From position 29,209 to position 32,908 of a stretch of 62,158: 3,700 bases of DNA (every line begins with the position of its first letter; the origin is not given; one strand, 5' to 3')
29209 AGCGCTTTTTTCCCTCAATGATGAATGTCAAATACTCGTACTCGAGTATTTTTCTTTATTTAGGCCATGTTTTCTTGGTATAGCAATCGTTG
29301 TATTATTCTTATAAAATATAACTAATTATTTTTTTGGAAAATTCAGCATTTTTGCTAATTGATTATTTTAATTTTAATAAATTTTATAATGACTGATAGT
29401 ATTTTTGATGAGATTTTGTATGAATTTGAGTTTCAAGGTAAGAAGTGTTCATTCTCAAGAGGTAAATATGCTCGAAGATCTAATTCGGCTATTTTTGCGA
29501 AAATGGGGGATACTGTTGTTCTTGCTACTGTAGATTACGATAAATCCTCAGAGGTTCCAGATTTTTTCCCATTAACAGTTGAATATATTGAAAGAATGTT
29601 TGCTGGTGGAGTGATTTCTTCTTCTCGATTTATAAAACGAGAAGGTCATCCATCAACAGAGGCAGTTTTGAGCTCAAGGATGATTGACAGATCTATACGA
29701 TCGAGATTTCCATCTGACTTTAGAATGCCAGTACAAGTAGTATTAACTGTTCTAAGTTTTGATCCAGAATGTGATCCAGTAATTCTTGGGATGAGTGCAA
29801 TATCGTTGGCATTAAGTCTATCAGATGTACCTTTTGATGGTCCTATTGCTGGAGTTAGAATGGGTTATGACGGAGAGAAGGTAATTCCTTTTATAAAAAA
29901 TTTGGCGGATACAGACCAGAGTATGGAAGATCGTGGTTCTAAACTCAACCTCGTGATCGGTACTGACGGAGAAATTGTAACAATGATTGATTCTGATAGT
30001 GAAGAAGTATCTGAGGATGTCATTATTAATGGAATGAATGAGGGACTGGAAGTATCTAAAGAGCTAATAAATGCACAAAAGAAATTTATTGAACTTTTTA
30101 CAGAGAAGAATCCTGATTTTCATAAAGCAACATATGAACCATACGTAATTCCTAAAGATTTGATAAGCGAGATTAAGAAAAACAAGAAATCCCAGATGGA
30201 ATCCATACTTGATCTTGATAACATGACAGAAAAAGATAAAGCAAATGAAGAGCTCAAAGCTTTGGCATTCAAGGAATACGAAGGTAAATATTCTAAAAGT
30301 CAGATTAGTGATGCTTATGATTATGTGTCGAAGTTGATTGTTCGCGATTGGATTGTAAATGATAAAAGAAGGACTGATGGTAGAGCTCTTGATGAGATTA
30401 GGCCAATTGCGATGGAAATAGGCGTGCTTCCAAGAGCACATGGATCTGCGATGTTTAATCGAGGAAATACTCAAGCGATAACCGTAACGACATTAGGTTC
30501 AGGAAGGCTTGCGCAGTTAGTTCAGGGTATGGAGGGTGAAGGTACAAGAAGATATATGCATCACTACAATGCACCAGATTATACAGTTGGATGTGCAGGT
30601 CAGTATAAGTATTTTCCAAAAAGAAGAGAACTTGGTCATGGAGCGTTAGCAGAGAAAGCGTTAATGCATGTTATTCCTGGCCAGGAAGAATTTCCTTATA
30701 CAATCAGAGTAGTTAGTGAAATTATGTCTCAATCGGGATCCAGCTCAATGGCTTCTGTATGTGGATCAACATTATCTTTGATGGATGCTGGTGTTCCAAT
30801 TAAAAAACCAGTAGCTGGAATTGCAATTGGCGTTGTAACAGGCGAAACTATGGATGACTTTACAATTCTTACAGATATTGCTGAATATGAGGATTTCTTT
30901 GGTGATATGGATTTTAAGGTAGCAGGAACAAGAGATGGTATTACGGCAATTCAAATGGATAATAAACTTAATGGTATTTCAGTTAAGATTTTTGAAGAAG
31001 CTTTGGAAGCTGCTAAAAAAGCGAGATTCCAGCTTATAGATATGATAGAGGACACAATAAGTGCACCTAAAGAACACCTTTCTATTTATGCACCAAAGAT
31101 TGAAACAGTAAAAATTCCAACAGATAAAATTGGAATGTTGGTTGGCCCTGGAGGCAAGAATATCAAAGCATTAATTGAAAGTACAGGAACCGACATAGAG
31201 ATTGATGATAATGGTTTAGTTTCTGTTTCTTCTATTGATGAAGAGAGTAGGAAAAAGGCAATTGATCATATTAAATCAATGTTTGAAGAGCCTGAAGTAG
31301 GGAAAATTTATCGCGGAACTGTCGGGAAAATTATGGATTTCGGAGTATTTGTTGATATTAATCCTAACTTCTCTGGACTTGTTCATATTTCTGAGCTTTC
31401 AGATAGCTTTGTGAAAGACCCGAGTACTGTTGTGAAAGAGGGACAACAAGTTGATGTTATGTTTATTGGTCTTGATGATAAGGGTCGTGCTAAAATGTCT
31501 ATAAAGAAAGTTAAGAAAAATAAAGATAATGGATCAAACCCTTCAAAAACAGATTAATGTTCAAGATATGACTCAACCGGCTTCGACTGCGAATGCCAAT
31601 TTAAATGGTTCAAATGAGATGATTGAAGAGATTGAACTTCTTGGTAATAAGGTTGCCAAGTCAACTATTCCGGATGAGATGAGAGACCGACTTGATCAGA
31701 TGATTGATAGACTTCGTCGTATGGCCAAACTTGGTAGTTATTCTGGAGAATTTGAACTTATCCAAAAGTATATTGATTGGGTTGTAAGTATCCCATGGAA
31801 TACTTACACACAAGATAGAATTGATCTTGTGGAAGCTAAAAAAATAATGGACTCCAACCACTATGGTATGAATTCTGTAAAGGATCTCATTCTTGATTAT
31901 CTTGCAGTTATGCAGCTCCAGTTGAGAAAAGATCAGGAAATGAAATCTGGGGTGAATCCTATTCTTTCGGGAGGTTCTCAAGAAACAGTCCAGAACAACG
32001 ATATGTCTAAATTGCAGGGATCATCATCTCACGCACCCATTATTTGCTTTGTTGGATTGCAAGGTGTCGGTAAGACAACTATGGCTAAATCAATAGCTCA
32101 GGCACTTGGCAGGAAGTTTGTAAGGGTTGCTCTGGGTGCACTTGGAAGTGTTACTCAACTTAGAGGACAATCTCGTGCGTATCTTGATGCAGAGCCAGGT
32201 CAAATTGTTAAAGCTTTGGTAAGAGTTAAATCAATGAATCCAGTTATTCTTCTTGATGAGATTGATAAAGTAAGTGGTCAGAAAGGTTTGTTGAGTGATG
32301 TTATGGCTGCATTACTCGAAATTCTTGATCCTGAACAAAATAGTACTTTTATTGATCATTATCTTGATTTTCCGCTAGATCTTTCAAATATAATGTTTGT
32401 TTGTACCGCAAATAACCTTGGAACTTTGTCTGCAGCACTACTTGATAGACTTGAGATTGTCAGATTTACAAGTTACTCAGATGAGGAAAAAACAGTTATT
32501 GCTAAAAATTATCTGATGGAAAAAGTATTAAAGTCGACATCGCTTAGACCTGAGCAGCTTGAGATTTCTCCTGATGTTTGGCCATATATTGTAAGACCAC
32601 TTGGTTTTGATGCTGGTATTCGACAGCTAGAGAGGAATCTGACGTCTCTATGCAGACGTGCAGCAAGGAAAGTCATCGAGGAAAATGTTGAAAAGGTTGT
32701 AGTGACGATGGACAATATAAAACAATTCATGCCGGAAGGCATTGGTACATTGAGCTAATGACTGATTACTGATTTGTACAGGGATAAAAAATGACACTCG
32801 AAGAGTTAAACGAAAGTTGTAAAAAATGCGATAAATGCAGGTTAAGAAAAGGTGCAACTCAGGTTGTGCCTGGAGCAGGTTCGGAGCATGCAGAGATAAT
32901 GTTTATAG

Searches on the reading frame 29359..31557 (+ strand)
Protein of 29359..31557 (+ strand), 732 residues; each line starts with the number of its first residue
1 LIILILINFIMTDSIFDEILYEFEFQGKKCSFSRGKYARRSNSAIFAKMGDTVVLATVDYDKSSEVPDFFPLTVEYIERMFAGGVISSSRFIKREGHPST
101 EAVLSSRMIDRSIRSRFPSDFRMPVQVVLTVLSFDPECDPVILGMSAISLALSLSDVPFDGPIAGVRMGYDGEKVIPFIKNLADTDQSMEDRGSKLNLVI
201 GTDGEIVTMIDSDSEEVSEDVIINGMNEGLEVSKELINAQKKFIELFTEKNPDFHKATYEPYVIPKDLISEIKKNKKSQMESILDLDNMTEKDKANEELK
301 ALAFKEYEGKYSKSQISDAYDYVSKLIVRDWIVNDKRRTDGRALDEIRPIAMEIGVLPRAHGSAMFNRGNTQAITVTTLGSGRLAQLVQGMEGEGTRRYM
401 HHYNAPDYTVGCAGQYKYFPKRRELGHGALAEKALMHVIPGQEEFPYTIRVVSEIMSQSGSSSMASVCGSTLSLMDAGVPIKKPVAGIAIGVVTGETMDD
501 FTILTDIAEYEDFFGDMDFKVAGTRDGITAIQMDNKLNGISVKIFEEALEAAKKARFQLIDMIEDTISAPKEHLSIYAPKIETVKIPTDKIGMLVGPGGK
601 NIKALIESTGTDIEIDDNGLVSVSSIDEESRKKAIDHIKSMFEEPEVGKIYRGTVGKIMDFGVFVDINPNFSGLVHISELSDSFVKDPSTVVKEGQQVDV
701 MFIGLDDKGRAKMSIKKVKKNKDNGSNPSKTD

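Call 29: search_protein_families(library=pfam, proteins=[window:29359-31557:+], max_evalue=0.00001)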
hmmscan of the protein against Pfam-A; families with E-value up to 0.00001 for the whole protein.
window:29359-31557:+ (732 aa): 5 families
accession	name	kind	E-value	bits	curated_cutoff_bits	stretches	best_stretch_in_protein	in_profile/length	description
PF01138.27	RNase_PH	-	2.2e-43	148.2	25.5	2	346-480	1-130/130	3' exoribonuclease family, domain 1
PF00575.29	S1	-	2.1e-16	60.5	22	1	644-716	1-74/74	S1 RNA binding domain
PF00013.35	KH_1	-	3.8e-11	43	21.5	1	582-639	2-65/66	KH domain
PF03725.20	RNase_PH_C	-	3.5e-10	40.1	20.8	0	484-555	2-67/67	3' exoribonuclease family, domain 2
PF03726.19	PNPase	-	9.2e-06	26.5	24.6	1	270-342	4-80/81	Polyribonucleotide nucleotidyltransferase, RNA binding domain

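Call 31: find_homologous_proteins(query=window:29359-31557:+, max_evalue=1e-50)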
Query window:29359-31557:+ (732 aa): 8000 proteins with E <= 1e-50 among 8000 candidates; the best 120 are listed.
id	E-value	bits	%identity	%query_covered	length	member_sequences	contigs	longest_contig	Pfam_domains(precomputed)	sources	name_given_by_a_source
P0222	0.0e+0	1597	100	99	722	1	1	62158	PF00013.36,PF03725.21,PF00575.30,PF03726.20,PF01138.28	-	-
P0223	1.0e-284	965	59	97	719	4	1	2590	PF00013.36,PF03725.21,PF00575.30,PF23459.2,PF03726.20,PF01138.28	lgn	-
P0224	2.2e-284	963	61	97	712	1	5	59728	PF00013.36,PF03725.21,PF00575.30,PF01138.28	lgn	-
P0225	1.5e-281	954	60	96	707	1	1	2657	PF00013.36,PF03725.21,PF00575.30,PF03726.20,PF01138.28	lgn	-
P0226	2.9e-281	953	60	96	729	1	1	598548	PF00013.36,PF03725.21,PF22675.3,PF00575.30,PF03726.20,PF01138.28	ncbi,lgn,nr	ncbi:polyribonucleotide nucleotidyltransferase [Candidatus Dojkabacteria bacterium]|nr:polyribonucle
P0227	1.1e-280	951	60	97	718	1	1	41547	PF00013.36,PF03725.21,PF00575.30,PF03726.20,PF01138.28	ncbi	-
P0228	5.6e-280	949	59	97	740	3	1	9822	PF00013.36,PF03725.21,PF00575.30,PF23459.2,PF03726.20,PF01138.28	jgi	-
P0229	6.5e-280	949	59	98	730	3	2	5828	PF00013.36,PF03725.21,PF00575.30,PF23459.2,PF01138.28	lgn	-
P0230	3.2e-279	946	62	96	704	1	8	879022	PF00013.36,PF03725.21,PF00575.30,PF03726.20,PF01138.28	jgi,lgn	jgi:polyribonucleotide nucleotidyltransferase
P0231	5.9e-279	946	60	96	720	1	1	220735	PF00013.36,PF03725.21,PF00575.30,PF23459.2,PF01138.28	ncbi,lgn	-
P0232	1.6e-278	944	59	96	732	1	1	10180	PF00013.36,PF03725.21,PF00575.30,PF03726.20,PF01138.28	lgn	-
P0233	6.1e-278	942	60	97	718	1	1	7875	PF00013.36,PF00575.30,PF03726.20,PF01138.28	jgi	jgi:polyribonucleotide nucleotidyltransferase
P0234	9.4e-278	942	60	98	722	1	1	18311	PF00013.36,PF03725.21,PF00575.30,PF03726.20,PF01138.28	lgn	-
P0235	3.3e-276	936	59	97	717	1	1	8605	PF00013.36,PF03725.21,PF00575.30,PF03726.20,PF01138.28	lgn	-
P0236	1.6e-275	934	59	98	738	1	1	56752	PF00013.36,PF03725.21,PF22675.3,PF00575.30,PF01138.28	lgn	-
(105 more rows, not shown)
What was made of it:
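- All named PNPase hits are CPR, and the best are Dojkabacteria at about 60% (call 31).
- Tried and rejected: I placed the organism with PNPase homologues instead (call 31).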

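Call 68: find_encoding_contigs(protein=P0230, flank=10000, max_places=1)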
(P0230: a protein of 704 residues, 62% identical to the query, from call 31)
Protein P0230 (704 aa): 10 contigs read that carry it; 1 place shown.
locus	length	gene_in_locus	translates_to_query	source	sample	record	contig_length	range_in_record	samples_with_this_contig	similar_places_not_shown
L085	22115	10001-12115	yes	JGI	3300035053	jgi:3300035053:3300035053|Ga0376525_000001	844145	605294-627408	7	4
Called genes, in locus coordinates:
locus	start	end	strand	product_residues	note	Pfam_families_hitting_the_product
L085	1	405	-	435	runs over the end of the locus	PF01547:SBP_bac_1, PF13416:SBP_bac_8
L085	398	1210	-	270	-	PF04203:Sortase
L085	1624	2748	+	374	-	PF00226:DnaJ, PF01556:DnaJ_C, PF27659:CHP02642 (weak), PF00684:DnaJ_CXXCXGXG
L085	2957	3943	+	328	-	PF04015:DUF362, PF00037:Fer4 (faint), PF12838:Fer4_7 (weak), PF13187:Fer4_9, PF13237:Fer4_10 (weak)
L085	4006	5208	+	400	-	PF07690:MFS_1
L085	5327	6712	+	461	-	PF08529:NusA_N, PF13184:KH_NusA_1st, PF26594:KH_NusA_2nd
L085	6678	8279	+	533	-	PF00009:GTP_EFTU, PF00025:Arf (weak), PF01926:MMR_HSR1, PF22042:EF-G_D2 (faint), PF11987:IF-2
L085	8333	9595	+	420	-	-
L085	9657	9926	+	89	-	PF00312:Ribosomal_S15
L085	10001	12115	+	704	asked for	PF01138:RNase_PH, PF03725:RNase_PH_C (weak), PF03726:PNPase, PF01138:RNase_PH, PF00013:KH_1, PF00575:S1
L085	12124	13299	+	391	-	PF13401:AAA_22 (faint), PF00004:AAA, PF07724:AAA_2, PF07728:AAA_5 (weak), PF22667:Lon_lid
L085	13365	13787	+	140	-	PF00293:NUDIX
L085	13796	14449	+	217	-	PF03167:UDG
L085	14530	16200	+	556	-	PF00753:Lactamase_B, PF23023:Anti-Pycsar_Apyc1 (weak), PF12706:Lactamase_B_2, PF22505:RNase_J_b_CASP, PF07521:RMMBL (weak), PF17770:RNase_J_C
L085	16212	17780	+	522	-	-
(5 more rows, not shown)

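Call 69: find_encoding_contigs(protein=P0226, flank=10000, max_places=1)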
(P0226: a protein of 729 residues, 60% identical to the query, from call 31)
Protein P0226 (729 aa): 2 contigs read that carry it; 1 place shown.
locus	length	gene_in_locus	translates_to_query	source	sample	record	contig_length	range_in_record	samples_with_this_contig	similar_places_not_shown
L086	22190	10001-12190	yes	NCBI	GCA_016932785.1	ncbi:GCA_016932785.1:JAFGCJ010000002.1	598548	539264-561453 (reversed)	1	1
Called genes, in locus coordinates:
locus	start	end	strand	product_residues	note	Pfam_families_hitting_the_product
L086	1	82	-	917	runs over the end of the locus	PF17957:Big_7 (weak), PF19077:Big_13 (weak)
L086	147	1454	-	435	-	PF01547:SBP_bac_1, PF13416:SBP_bac_8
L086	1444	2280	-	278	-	PF04203:Sortase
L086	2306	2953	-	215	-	-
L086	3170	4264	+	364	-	PF00226:DnaJ, PF01556:DnaJ_C, PF00684:DnaJ_CXXCXGXG, PF27659:CHP02642 (weak)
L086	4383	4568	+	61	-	-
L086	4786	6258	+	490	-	PF08529:NusA_N, PF13184:KH_NusA_1st, PF26594:KH_NusA_2nd, PF03118:RNA_pol_A_CTD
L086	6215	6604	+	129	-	PF04296:YlxR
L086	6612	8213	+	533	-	PF00009:GTP_EFTU, PF00071:Ras (weak), PF01926:MMR_HSR1, PF02421:FeoB_N (weak), PF22042:EF-G_D2 (weak), PF11987:IF-2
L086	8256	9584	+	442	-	-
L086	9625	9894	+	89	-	PF00312:Ribosomal_S15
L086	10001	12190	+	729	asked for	PF01138:RNase_PH, PF03725:RNase_PH_C (faint), PF03726:PNPase, PF01138:RNase_PH, PF00013:KH_1, PF22675:KH-I_KHDC4-BBP (faint), PF00575:S1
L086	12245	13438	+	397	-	PF00004:AAA, PF07724:AAA_2, PF07728:AAA_5, PF13173:AAA_14 (faint), PF13401:AAA_22 (weak), PF22667:Lon_lid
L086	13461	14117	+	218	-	PF03167:UDG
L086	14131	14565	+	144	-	-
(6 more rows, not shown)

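Call 70: find_encoding_contigs(protein=P0224, flank=10000, max_places=1)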
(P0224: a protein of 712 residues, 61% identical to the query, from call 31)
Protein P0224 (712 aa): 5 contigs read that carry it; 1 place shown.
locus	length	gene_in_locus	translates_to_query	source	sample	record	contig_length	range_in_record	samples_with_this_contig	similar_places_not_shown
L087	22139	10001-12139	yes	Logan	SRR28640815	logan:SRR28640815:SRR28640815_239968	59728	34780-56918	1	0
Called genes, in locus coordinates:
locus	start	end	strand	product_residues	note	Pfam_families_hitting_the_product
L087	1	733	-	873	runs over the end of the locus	PF17957:Big_7 (faint), PF19077:Big_13 (faint)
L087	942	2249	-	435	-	PF01547:SBP_bac_1, PF13416:SBP_bac_8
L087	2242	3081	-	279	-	PF04203:Sortase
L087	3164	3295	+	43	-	-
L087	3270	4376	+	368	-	PF00226:DnaJ, PF27659:CHP02642 (faint), PF01556:DnaJ_C, PF00684:DnaJ_CXXCXGXG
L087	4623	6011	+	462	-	PF08529:NusA_N, PF13184:KH_NusA_1st, PF26594:KH_NusA_2nd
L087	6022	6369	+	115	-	PF04296:YlxR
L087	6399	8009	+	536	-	PF00009:GTP_EFTU, PF00071:Ras (weak), PF01926:MMR_HSR1, PF02421:FeoB_N (weak), PF22042:EF-G_D2 (faint), PF11987:IF-2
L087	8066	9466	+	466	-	-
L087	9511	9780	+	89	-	PF00312:Ribosomal_S15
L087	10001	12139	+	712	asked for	PF01138:RNase_PH, PF03725:RNase_PH_C (faint), PF01138:RNase_PH, PF00013:KH_1, PF00575:S1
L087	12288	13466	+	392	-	PF00004:AAA, PF07724:AAA_2, PF07728:AAA_5, PF13401:AAA_22 (weak), PF22667:Lon_lid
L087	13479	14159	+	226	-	PF03167:UDG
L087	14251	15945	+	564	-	PF00753:Lactamase_B, PF23023:Anti-Pycsar_Apyc1 (faint), PF12706:Lactamase_B_2, PF22505:RNase_J_b_CASP, PF07521:RMMBL (weak), PF17770:RNase_J_C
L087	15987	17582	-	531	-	-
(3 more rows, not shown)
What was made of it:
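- The dnaJ-nusA gap is empty or differently filled in three syntenic relatives (calls 68-70).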

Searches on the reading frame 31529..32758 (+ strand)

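Call 29: search_protein_families(library=pfam, proteins=[window:31529-32758:+], max_evalue=0.00001)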
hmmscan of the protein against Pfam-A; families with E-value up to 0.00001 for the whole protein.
window:31529-32758:+ (409 aa): 5 families
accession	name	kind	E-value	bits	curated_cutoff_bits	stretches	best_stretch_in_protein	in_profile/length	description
PF00004.35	AAA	-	9.4e-24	84.8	21.2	1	172-313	1-128/131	ATPase family associated with various cellular activities (AAA)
PF07724.20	AAA_2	-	4.2e-12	46.8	27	1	172-296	6-125/166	AAA domain (Cdc48 subfamily)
PF22667.2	Lon_lid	-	5.2e-10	39.3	27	1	336-388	2-54/57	Lon protease AAA+ ATPase lid domain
PF07728.20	AAA_5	-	9e-09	35.9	22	1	172-308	2-139/139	AAA domain (dynein-related subfamily)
PF13401.12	AAA_22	-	5.9e-07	30.3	27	1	167-268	3-110/130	AAA domain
